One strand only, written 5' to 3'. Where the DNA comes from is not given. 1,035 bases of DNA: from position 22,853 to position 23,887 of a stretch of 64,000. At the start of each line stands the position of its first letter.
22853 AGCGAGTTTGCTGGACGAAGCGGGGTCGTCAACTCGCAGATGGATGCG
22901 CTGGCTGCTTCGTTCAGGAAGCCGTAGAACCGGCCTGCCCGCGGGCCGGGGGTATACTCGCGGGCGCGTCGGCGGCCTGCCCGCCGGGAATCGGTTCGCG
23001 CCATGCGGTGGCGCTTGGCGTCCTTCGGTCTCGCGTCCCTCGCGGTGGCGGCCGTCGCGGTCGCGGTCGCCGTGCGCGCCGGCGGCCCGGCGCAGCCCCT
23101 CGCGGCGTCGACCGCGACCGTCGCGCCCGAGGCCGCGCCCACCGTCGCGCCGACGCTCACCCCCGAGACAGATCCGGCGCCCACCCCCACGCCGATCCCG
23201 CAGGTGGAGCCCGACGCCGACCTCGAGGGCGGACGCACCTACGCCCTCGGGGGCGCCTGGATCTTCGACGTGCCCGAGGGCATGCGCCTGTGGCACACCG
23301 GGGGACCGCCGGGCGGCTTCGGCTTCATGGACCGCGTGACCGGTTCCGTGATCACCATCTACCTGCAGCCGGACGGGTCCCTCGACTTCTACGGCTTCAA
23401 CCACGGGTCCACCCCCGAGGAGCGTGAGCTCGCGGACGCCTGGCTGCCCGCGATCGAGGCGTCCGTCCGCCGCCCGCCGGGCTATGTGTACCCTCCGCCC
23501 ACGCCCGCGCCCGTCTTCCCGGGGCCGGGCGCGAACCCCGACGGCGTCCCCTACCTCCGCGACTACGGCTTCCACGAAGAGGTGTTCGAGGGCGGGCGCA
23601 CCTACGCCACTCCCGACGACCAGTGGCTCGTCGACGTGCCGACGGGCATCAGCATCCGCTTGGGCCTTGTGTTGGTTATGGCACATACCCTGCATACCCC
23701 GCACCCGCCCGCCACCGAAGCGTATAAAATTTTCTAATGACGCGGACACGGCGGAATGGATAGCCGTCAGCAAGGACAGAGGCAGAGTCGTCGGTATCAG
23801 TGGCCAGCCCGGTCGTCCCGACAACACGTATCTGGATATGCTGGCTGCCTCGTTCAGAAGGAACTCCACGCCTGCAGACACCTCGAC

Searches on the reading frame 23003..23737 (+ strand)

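Call 6: search_protein_families(library=pfam, proteins=[window:23003-23737:+], max_evalue=1)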
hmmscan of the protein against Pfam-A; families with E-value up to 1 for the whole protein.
window:23003-23737:+ (244 aa): 0 families

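Call 7: search_protein_families(library=ncbifam, proteins=[window:23003-23737:+], max_evalue=1)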
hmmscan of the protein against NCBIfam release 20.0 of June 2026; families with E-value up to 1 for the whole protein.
window:23003-23737:+ (244 aa): 3 families
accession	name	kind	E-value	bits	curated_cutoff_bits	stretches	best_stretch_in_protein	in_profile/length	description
NF037973.1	metallo_SslE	exception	0.039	11.3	3000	1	35-73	43-81/1519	lipoprotein metalloprotease SslE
NF033845.1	MSCRAMM_ClfB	exception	0.056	11.3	999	1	37-73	549-585/871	MSCRAMM family adhesin clumping factor ClfB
TIGR03931.1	T7SS_Rv3446c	hypoth_equivalog_domain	0.061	13.6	47.6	1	8-98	4-79/194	type VII secretion-associated protein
